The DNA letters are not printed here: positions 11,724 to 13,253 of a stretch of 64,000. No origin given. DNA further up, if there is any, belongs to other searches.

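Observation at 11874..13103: Zn-ribbon sugar C-methyltransferase adjacent to the heptose nucleotidyltransferase, possibly a branched-chain (C-methyl) sugar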

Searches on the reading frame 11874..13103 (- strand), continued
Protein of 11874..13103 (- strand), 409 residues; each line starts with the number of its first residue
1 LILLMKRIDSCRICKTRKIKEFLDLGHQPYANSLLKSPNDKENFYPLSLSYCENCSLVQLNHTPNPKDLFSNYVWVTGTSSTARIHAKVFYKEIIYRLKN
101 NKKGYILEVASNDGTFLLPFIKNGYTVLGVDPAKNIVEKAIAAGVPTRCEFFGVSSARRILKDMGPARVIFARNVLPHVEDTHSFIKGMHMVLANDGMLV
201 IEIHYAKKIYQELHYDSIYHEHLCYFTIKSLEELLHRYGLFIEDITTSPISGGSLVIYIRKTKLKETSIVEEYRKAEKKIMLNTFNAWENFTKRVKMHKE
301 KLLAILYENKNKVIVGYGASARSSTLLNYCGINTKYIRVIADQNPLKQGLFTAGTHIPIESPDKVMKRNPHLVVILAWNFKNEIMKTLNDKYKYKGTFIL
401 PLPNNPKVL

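Call 54: find_homologous_proteins(query=L046:8001-9215:+, max_evalue=1e-60)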
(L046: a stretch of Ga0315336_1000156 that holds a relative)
Query L046:8001-9215:+ (405 aa): 3678 proteins with E <= 1e-60 among 8000 candidates; the best 120 are listed.
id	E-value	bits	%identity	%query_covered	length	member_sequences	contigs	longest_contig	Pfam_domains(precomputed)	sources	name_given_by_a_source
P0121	4.6e-267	903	98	100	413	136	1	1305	PF13489.13,PF08421.17,PF13649.13,PF08484.18,PF08241.19,PF08242.19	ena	-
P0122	1.3e-235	800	85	100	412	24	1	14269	PF13489.13,PF08421.17,PF13649.13,PF08484.18,PF08241.19,PF08242.19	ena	-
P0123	1.1e-227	774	82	100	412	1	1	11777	PF13489.13,PF08421.17,PF13649.13,PF08484.18,PF08241.19,PF08242.19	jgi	-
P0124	1.1e-227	774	82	100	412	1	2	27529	PF13489.13,PF08421.17,PF13649.13,PF08484.18,PF08241.19,PF08242.19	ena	-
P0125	1.1e-227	774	82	100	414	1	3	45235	PF13489.13,PF08421.17,PF13649.13,PF08484.18,PF08241.19,PF08242.19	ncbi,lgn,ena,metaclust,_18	metaclust:\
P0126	8.6e-208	708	75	100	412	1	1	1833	PF13489.13,PF08421.17,PF13649.13,PF08484.18,PF08241.19,PF08242.19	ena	-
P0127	2.5e-199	680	73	100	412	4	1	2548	PF13489.13,PF08421.17,PF13649.13,PF08484.18,PF08241.19,PF08242.19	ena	-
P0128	8.3e-198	675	83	87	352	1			PF13489.13,PF13649.13,PF08484.18,PF08241.19,PF08242.19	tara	tara:strand:- start:883 stop:1941 length:1059 start_codon:yes stop_codon:yes gene_type:complete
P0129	2.2e-194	664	72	100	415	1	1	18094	PF13489.13,PF08421.17,PF13649.13,PF08484.18,PF08241.19,PF08242.19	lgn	-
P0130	3.1e-190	650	70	100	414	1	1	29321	PF13489.13,PF08421.17,PF13649.13,PF08484.18,PF08241.19,PF08242.19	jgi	jgi:SAM-dependent methyltransferase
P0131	1.8e-189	648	70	100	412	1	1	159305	PF13489.13,PF08421.17,PF13649.13,PF08484.18,PF08241.19,PF08242.19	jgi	jgi:SAM-dependent methyltransferase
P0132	4.1e-189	647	70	99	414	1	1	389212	PF13489.13,PF08421.17,PF13649.13,PF08484.18,PF08241.19,PF08242.19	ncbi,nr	ncbi:MAG: putative SnoG [Gemmatimonadetes bacterium]|nr:putative SnoG [Gemmatimonadota bacterium]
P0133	4.2e-188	643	70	100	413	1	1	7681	PF13489.13,PF08421.17,PF13649.13,PF08484.18,PF08241.19,PF08242.19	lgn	-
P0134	1.4e-186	638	70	100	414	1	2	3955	PF13489.13,PF08421.17,PF13649.13,PF08484.18,PF08241.19,PF08242.19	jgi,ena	-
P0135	2.6e-186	637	69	100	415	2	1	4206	PF13489.13,PF08421.17,PF13649.13,PF08484.18,PF08241.19,PF08242.19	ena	-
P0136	3.3e-186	637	70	100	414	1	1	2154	PF13489.13,PF08421.17,PF13649.13,PF08484.18,PF08241.19,PF08242.19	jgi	jgi:SAM-dependent methyltransferase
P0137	8.6e-186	636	69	100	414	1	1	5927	PF13489.13,PF08421.17,PF13649.13,PF08484.18,PF08241.19,PF08242.19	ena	-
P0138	9.8e-186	636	70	100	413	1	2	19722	PF13489.13,PF08421.17,PF13649.13,PF08484.18,PF08241.19,PF08242.19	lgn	-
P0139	2.3e-185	634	70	100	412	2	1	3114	PF13489.13,PF08421.17,PF13649.13,PF08484.18,PF08241.19,PF08242.19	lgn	-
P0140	2.3e-185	634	68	100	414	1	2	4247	PF13489.13,PF08421.17,PF13649.13,PF08484.18,PF08241.19,PF08242.19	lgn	-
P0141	3.4e-185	634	69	99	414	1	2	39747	PF13489.13,PF08421.17,PF13649.13,PF08484.18,PF08241.19,PF08242.19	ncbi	-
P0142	7.4e-185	633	68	100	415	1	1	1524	PF13489.13,PF08421.17,PF13649.13,PF08484.18,PF08241.19,PF08242.19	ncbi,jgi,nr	ncbi:MAG: class I SAM-dependent methyltransferase [Alphaproteobacteria bacterium]|nr:class I SAM-dep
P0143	7.5e-185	633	70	100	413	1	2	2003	PF13489.13,PF08421.17,PF08484.18,PF08241.19,PF08242.19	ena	-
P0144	8.1e-185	633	68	99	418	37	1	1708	PF13489.13,PF08421.17,PF08484.18,PF08241.19,PF08242.19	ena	-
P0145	2.0e-184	631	69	100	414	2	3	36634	PF13489.13,PF08421.17,PF13649.13,PF08484.18,PF08241.19,PF08242.19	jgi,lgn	jgi:SAM-dependent methyltransferase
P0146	3.0e-184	631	68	100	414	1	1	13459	PF13489.13,PF08421.17,PF08484.18,PF08241.19,PF08242.19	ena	-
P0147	3.0e-184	631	69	100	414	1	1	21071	PF13489.13,PF08421.17,PF08484.18,PF08241.19,PF08242.19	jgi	jgi:hypothetical protein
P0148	3.0e-184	631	69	100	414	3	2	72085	PF13489.13,PF08421.17,PF13649.13,PF08484.18,PF08241.19,PF08242.19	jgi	jgi:SAM-dependent methyltransferase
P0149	3.2e-184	631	69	100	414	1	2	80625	PF13489.13,PF08421.17,PF08484.18,PF08241.19,PF08242.19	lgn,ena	-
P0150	5.2e-184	630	70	100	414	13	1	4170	PF13489.13,PF08421.17,PF13649.13,PF08484.18,PF08241.19,PF08242.19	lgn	-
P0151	6.8e-184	630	68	100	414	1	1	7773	PF13489.13,PF08421.17,PF13649.13,PF08484.18,PF08241.19,PF08242.19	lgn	-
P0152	1.5e-183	628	68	100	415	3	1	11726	PF13489.13,PF08421.17,PF13649.13,PF08484.18,PF08241.19,PF08242.19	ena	-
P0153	8.3e-183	626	68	100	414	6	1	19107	PF13489.13,PF08421.17,PF08484.18,PF08241.19,PF08242.19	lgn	-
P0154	1.3e-182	625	67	100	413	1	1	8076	PF13489.13,PF08421.17,PF13649.13,PF08484.18,PF08241.19,PF08242.19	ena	-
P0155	2.9e-182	624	68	100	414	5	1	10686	PF13489.13,PF08421.17,PF13649.13,PF08484.18,PF08241.19,PF08242.19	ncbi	-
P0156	3.8e-182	624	68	100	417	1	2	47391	PF13489.13,PF08421.17,PF13649.13,PF08484.18,PF08241.19,PF08242.19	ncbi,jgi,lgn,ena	-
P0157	3.8e-182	624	69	100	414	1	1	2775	PF13489.13,PF08421.17,PF13649.13,PF08484.18,PF08241.19,PF08242.19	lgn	-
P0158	4.1e-182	624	68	100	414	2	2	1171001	PF13489.13,PF08421.17,PF08484.18,PF08241.19,PF08242.19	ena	-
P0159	5.0e-182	623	69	100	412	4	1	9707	PF13489.13,PF08421.17,PF13649.13,PF08484.18,PF08241.19,PF08242.19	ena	-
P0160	8.5e-182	623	67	100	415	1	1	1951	PF13489.13,PF08421.17,PF13649.13,PF08484.18,PF08241.19,PF08242.19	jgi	jgi:SAM-dependent methyltransferase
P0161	1.3e-181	622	67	100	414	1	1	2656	PF13489.13,PF08421.17,PF08484.18,PF08241.19,PF08242.19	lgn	-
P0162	1.3e-181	622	69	99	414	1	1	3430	PF13489.13,PF08421.17,PF13649.13,PF08484.18,PF08241.19,PF08242.19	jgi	jgi:SAM-dependent methyltransferase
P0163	6.7e-181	620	68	100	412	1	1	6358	PF13489.13,PF08421.17,PF13649.13,PF08484.18,PF08241.19,PF08242.19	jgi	jgi:SAM-dependent methyltransferase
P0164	1.1e-180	619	68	100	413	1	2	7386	PF13489.13,PF08421.17,PF13649.13,PF08484.18,PF08241.19,PF08242.19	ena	-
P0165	1.3e-180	619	67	100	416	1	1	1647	PF13489.13,PF08421.17,PF13649.13,PF08484.18,PF08241.19,PF08242.19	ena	-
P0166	2.1e-180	618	68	100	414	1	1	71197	PF13489.13,PF08421.17,PF13649.13,PF08484.18,PF08241.19,PF08242.19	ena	-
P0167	5.2e-180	617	67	99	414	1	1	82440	PF13489.13,PF08421.17,PF13649.13,PF08484.18,PF08241.19,PF08242.19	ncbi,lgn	-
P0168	5.7e-180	617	68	100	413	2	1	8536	PF13489.13,PF08421.17,PF13649.13,PF08484.18,PF08241.19,PF08242.19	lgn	-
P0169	6.5e-179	613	67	100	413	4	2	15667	PF13489.13,PF08421.17,PF13649.13,PF08484.18,PF08241.19,PF08242.19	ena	-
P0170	9.1e-179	613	66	100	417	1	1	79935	PF13489.13,PF08421.17,PF13649.13,PF08484.18,PF08241.19,PF08242.19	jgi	jgi:hypothetical protein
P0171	5.0e-178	610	67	100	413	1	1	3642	PF13489.13,PF08421.17,PF13649.13,PF08484.18,PF08241.19,PF08242.19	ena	-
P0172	1.5e-177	609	67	100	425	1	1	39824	PF13489.13,PF08421.17,PF08484.18,PF08241.19,PF08242.19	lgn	-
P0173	1.9e-177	608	66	99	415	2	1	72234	PF13489.13,PF08421.17,PF13649.13,PF08484.18,PF08241.19,PF08242.19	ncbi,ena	-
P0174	2.9e-177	608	68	99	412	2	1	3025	PF13489.13,PF08421.17,PF08484.18,PF08241.19,PF08242.19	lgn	-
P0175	3.2e-177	608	66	99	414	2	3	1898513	PF13489.13,PF08421.17,PF08484.18,PF08241.19,PF08242.19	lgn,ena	-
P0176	4.7e-177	607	68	100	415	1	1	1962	PF13489.13,PF08421.17,PF13649.13,PF08484.18,PF08241.19,PF08242.19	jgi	jgi:SAM-dependent methyltransferase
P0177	1.8e-176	605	66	100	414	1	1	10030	PF13489.13,PF08421.17,PF13649.13,PF08484.18,PF08241.19,PF08242.19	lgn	-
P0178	4.9e-176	604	67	100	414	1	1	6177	PF13489.13,PF08421.17,PF13649.13,PF08484.18,PF08241.19,PF08242.19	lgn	-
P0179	8.7e-176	603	65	99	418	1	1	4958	PF13489.13,PF08421.17,PF13649.13,PF08484.18,PF08241.19,PF08242.19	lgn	-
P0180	1.1e-175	603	67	100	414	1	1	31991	PF13489.13,PF08421.17,PF13649.13,PF08484.18,PF08241.19,PF08242.19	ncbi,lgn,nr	ncbi:MAG: class I SAM-dependent methyltransferase [Acidobacteriota bacterium]|nr:class I SAM-depende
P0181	1.3e-175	602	67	99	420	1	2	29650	PF13489.13,PF08421.17,PF13649.13,PF08484.18,PF08241.19,PF08242.19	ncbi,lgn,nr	ncbi:MAG: class I SAM-dependent methyltransferase [Deltaproteobacteria bacterium]|nr:class I SAM-dep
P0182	3.7e-175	601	65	99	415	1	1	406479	PF13489.13,PF08421.17,PF13649.13,PF08484.18,PF08241.19,PF08242.19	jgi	jgi:SAM-dependent methyltransferase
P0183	4.5e-175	600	65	99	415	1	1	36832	PF13489.13,PF08421.17,PF13649.13,PF08484.18,PF08241.19,PF08242.19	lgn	-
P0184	2.3e-174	598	66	100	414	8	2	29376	PF13489.13,PF08421.17,PF08484.18,PF08241.19,PF08242.19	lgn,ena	-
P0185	4.1e-174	597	65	100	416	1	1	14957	PF13489.13,PF08421.17,PF08484.18,PF08241.19,PF08242.19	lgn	-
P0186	3.0e-173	594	65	99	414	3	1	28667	PF13489.13,PF08421.17,PF08484.18,PF08241.19,PF08242.19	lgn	-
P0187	4.4e-173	594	65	100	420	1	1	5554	PF13489.13,PF08421.17,PF08484.18,PF08241.19,PF08242.19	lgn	-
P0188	5.0e-173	594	65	99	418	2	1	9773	PF13489.13,PF08421.17,PF13649.13,PF08484.18,PF08241.19,PF08242.19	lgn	-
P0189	5.0e-173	594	65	99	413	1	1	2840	PF13489.13,PF08421.17,PF08484.18,PF08241.19,PF08242.19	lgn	-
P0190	2.8e-172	591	64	100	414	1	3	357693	PF13489.13,PF08421.17,PF13649.13,PF08484.18,PF08241.19,PF08242.19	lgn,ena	-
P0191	5.0e-172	590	66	100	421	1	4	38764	PF13489.13,PF08421.17,PF08484.18,PF08241.19,PF08242.19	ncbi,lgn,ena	-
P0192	5.6e-172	590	63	100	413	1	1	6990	PF13489.13,PF08421.17,PF08484.18,PF08241.19,PF08242.19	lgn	-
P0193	7.3e-172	590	65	99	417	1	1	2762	PF13489.13,PF08421.17,PF13649.13,PF08484.18,PF08241.19,PF08242.19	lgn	-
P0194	4.7e-171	587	64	100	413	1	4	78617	PF13489.13,PF08421.17,PF08484.18,PF08241.19,PF08242.19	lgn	-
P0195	4.9e-171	587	65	100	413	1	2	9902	PF13489.13,PF08421.17,PF08484.18,PF08241.19,PF08242.19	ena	-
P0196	6.5e-171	587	63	100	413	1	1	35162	PF13489.13,PF08421.17,PF08484.18,PF08241.19,PF08242.19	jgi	jgi:SAM-dependent methyltransferase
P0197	1.3e-170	586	64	100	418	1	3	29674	PF13489.13,PF08421.17,PF08484.18,PF08241.19,PF08242.19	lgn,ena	-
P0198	1.3e-170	586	64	100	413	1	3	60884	PF13489.13,PF08421.17,PF08484.18,PF08241.19,PF08242.19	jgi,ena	-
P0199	2.4e-170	585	65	98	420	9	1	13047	PF13489.13,PF08421.17,PF13649.13,PF08484.18,PF08241.19,PF08242.19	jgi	-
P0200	8.2e-170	583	64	98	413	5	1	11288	PF13489.13,PF08421.17,PF13649.13,PF08484.18,PF08241.19,PF08242.19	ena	-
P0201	1.5e-169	582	63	100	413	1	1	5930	PF13489.13,PF08421.17,PF13649.13,PF08484.18,PF08241.19,PF08242.19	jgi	jgi:SAM-dependent methyltransferase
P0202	2.0e-169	582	64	100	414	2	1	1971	PF13489.13,PF08421.17,PF13649.13,PF08484.18,PF08241.19,PF08242.19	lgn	-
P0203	2.4e-169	582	66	96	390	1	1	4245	PF13489.13,PF08421.17,PF13649.13,PF08484.18,PF08241.19,PF08242.19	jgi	jgi:SAM-dependent methyltransferase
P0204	1.9e-168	579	64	100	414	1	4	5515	PF13489.13,PF08421.17,PF08484.18,PF08241.19,PF08242.19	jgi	jgi:hypothetical protein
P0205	1.5e-167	576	63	100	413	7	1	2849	PF13489.13,PF08421.17,PF08484.18,PF08241.19,PF08242.19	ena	-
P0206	2.7e-167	575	63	98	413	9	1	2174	PF13489.13,PF08421.17,PF13649.13,PF08484.18,PF08241.19,PF08242.19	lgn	-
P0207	2.8e-167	575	63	100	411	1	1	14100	PF13489.13,PF08421.17,PF13649.13,PF08484.18,PF08241.19,PF08242.19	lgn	-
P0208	1.1e-166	573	63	100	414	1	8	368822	PF13489.13,PF08421.17,PF08484.18,PF08241.19,PF08242.19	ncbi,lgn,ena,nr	ncbi:MAG: class I SAM-dependent methyltransferase [Gemmatimonadetes bacterium]|nr:class I SAM-depend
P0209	2.3e-166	572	63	99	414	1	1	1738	PF13489.13,PF08421.17,PF13649.13,PF08484.18,PF08241.19,PF08242.19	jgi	jgi:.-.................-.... protein/putative zinc binding protein/methyltransferase family protein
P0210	1.8e-165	569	63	100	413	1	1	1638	PF13489.13,PF08421.17,PF08484.18,PF08241.19,PF08242.19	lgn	-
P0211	1.8e-165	569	63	98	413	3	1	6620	PF13489.13,PF08421.17,PF08484.18,PF08241.19,PF08242.19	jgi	jgi:hypothetical protein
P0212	7.3e-165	567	63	99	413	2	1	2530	PF13489.13,PF08421.17,PF13649.13,PF08484.18,PF08241.19,PF08242.19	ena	-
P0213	7.7e-165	567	64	99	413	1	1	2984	PF13489.13,PF08421.17,PF13649.13,PF08484.18,PF08241.19,PF08242.19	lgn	-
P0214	8.0e-165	567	61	100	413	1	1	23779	PF13489.13,PF08421.17,PF08484.18,PF08241.19,PF08242.19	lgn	-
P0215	3.5e-164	565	63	99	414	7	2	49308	PF13489.13,PF08421.17,PF08484.18,PF08241.19,PF08242.19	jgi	jgi:hypothetical protein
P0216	5.7e-164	564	62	99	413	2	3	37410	PF13489.13,PF08421.17,PF13649.13,PF08484.18,PF08241.19,PF08242.19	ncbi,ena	-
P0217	8.7e-164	563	63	100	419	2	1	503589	PF13489.13,PF08421.17,PF08484.18,PF08241.19,PF08242.19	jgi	jgi:predicted TPR repeat methyltransferase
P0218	9.3e-164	563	63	98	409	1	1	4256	PF13489.13,PF08421.17,PF08484.18,PF08242.19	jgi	jgi:hypothetical protein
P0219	1.4e-163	563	63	99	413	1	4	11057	PF13489.13,PF08421.17,PF13649.13,PF08484.18,PF08241.19,PF08242.19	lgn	-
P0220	1.9e-163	562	63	98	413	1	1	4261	PF13489.13,PF08421.17,PF13649.13,PF08484.18,PF08241.19,PF08242.19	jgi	jgi:SAM-dependent methyltransferase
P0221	6.8e-163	560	64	98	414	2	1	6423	PF13489.13,PF08421.17,PF08484.18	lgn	-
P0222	1.5e-162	559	61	98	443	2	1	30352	PF13489.13,PF08421.17,PF13649.13,PF08484.18,PF08241.19,PF08242.19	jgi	jgi:SAM-dependent methyltransferase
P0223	1.9e-162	559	63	98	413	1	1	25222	PF13489.13,PF08421.17,PF13649.13,PF08484.18,PF08241.19,PF08242.19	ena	-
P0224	3.2e-162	558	63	99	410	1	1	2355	PF13489.13,PF08421.17,PF08484.18,PF08241.19,PF08242.19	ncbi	-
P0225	7.2e-162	557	62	99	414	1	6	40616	PF13489.13,PF08421.17,PF08484.18,PF08241.19,PF08242.19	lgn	-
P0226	9.6e-162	557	62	99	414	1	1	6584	PF13489.13,PF08421.17,PF13649.13,PF08484.18,PF08241.19,PF08242.19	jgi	jgi:SAM-dependent methyltransferase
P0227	1.1e-161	556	60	100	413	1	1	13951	PF13489.13,PF08421.17,PF13649.13,PF08484.18,PF08241.19,PF08242.19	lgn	-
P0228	1.1e-161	556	62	99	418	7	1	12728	PF13489.13,PF08421.17,PF08484.18,PF08241.19,PF08242.19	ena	-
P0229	1.2e-161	556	61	99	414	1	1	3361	PF13489.13,PF08421.17,PF13649.13,PF08484.18,PF08241.19,PF08242.19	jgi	jgi:C-methyltransferase C-terminal domain/Putative zinc binding domain/Methyltransferase domain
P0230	1.7e-161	556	61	99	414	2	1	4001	PF13489.13,PF08421.17,PF13649.13,PF08484.18,PF08241.19,PF08242.19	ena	-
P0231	1.7e-161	556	63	99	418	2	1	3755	PF13489.13,PF08421.17,PF08484.18,PF08241.19,PF08242.19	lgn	-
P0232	2.2e-161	555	62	100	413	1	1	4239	PF13489.13,PF08421.17,PF08484.18,PF08241.19,PF08242.19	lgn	-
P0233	7.2e-161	554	61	100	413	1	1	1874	PF13489.13,PF08421.17,PF08484.18,PF08241.19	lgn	-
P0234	1.1e-160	553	62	99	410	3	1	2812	PF13489.13,PF08421.17,PF13649.13,PF08484.18,PF08241.19,PF08242.19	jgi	jgi:hypothetical protein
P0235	1.3e-160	553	61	99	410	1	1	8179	PF13489.13,PF08421.17,PF08484.18,PF08241.19,PF08242.19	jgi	jgi:hypothetical protein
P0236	1.6e-160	553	62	99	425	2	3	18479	PF13489.13,PF08421.17,PF13649.13,PF08484.18,PF08241.19,PF08242.19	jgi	jgi:hypothetical protein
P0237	2.3e-160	552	60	100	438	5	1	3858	PF13489.13,PF08421.17,PF08484.18,PF08241.19,PF08242.19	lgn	-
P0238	2.4e-160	552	63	99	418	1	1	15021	PF13489.13,PF08421.17,PF08484.18,PF08241.19,PF08242.19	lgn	-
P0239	3.8e-160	551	62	99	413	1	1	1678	PF13489.13,PF08421.17,PF08484.18,PF08241.19,PF08242.19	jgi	jgi:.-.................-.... protein/putative zinc binding protein/methyltransferase family protein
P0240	5.8e-160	551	58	100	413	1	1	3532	PF13489.13,PF08421.17,PF13649.13,PF08484.18,PF08241.19,PF08242.19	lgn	-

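Call 70: find_encoding_contigs(protein=window:11874-13091:-, flank=2000, max_places=3)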
Protein window:11874-13091:- (405 aa): 1 contig read that carries it; 1 place shown.
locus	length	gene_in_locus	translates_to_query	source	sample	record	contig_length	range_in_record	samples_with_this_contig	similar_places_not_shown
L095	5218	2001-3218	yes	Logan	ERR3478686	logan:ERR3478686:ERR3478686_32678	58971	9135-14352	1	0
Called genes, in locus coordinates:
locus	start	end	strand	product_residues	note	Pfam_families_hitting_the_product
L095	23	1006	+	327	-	PF01073:3Beta_HSD, PF01370:Epimerase, PF04321:RmlD_sub_bind, PF16363:GDP_Man_Dehyd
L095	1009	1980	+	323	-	PF01073:3Beta_HSD, PF01370:Epimerase, PF02719:Polysacc_synt_2, PF04321:RmlD_sub_bind, PF05368:NmrA (weak), PF07993:NAD_binding_4, PF08659:KR (weak), PF16363:GDP_Man_Dehyd, +2 more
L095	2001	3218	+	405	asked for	PF08421:Methyltransf_13, PF13489:Methyltransf_23, PF08241:Methyltransf_11 (weak), PF08242:Methyltransf_12 (weak), PF08484:Methyltransf_14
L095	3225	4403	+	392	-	PF00483:NTP_transferase, PF12804:NTP_transf_3, PF13419:HAD_2 (weak), PF00702:Hydrolase (weak), PF08645:PNK3P, PF13242:Hydrolase_like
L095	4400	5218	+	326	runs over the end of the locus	PF00288:GHMP_kinases_N, PF08544:GHMP_kinases_C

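Call 76: predict_structure(alignment_id=A1)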
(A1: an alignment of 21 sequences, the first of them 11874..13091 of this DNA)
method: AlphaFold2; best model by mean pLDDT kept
length: 405 residues; sequences in the alignment: 21
mean_pLDDT: 88.5   pTM: 0.87
mean pLDDT of the five models: 88.5, 88.1, 87.8, 87.9, 86.3
residues with pLDDT >= 90: 249; 70-90: 129; 50-70: 24; < 50: 3
segments of 3 or more residues with pLDDT < 50: 216-218
pLDDT, mean of each block of 10 residues (from residue 1): 88 94 82 88 92 88 72 75 91 76 88 93 92 89 93 96 90 68 95 90 85 62 93 96 76 92 95 93 93 94 95 83 91 94 89 96 97 89 96 91 91
secondary structure, 60 per line:
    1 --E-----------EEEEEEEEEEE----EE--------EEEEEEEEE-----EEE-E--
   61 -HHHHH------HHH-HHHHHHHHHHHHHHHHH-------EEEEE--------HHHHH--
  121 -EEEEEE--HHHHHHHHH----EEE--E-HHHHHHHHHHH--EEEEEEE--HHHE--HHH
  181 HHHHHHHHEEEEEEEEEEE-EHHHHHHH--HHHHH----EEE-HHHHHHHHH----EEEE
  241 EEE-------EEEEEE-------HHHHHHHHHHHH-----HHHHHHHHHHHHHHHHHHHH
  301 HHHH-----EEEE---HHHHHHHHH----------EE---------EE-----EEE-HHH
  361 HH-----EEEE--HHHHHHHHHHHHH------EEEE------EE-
elements in order: E15-25 E40-48 E54-56 H62-66 H77-93 E101-105 H114-118 E122-127 H130-138 E143-145 H150-160 E163-169 H178-188 E189-199 H202-208 H211-215 E220-222 H224-232 E237-243 E251-256 H264-275 H281-304 E310-313 H317-325 E354-356 H358-362 E368-371 H374-386 E393-396
